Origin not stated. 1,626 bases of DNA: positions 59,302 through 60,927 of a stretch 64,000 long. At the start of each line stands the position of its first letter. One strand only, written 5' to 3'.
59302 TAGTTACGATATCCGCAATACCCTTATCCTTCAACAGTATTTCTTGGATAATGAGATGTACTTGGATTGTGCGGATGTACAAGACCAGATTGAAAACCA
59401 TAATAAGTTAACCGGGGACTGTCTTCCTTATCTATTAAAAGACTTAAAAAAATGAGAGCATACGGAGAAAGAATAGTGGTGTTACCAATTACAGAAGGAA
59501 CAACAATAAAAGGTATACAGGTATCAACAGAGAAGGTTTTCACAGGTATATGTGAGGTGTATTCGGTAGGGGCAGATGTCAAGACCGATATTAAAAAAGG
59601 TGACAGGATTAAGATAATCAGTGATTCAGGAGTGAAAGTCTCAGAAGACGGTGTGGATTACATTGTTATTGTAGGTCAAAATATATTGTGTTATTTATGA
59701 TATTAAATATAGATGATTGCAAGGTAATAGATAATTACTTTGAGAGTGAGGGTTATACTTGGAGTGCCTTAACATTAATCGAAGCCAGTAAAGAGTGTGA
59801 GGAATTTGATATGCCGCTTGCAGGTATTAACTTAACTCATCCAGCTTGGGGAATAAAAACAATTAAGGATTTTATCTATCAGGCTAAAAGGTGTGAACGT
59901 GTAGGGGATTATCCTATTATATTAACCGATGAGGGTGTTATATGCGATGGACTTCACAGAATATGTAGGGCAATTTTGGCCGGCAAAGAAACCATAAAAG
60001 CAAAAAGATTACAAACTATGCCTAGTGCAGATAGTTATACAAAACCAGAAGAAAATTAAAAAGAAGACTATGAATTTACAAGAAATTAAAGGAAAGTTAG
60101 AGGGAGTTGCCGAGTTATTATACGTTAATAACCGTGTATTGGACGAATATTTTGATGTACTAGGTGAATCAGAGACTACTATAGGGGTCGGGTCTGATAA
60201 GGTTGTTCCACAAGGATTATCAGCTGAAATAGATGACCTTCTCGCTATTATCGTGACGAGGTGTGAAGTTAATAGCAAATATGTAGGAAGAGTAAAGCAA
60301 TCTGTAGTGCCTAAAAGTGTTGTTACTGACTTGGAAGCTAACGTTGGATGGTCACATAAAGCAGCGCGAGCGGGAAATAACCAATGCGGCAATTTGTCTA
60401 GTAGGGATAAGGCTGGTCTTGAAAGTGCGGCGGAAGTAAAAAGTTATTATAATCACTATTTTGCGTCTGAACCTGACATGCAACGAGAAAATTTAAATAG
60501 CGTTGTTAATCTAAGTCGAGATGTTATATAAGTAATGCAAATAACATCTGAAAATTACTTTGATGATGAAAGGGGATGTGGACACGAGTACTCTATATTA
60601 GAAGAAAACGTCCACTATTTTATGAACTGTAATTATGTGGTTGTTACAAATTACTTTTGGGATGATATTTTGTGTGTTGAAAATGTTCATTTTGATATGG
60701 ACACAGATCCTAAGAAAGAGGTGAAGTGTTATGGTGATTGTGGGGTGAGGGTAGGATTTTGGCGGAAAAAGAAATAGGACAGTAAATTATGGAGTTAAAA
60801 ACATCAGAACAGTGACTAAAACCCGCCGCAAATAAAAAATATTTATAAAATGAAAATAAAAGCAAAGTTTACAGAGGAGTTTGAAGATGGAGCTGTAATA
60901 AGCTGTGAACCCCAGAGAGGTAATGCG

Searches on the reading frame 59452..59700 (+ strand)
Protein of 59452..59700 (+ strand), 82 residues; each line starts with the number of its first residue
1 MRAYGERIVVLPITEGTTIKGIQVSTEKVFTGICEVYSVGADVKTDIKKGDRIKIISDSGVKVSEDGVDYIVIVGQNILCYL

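Call 74: search_protein_families(library=pfam, proteins=[window:59452-59700:+], max_evalue=0.01)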
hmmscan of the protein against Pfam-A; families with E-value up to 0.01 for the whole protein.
window:59452-59700:+ (82 aa): 2 families
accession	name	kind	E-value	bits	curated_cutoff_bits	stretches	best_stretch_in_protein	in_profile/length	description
PF00166.26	Cpn10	-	1.9e-05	25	21.1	1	2-81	3-92/93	Chaperonin 10 Kd subunit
PF18612.7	Bac_A_amyl_C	-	0.006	16.7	25.9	1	25-66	17-58/69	Bacterial Alpha amylase C-terminal domain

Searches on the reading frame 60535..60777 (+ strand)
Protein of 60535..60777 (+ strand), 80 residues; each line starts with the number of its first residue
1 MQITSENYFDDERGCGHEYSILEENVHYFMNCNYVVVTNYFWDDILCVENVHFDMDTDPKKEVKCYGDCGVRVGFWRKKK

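Call 74: search_protein_families(library=pfam, proteins=[window:60535-60777:+], max_evalue=0.01)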
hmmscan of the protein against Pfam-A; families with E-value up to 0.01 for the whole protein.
window:60535-60777:+ (80 aa): 1 family
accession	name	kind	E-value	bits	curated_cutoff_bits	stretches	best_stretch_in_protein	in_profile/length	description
PF11648.16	RIG-I_C-RD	-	0.0086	16.7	25.6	1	25-78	17-72/117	C-terminal domain of RIG-I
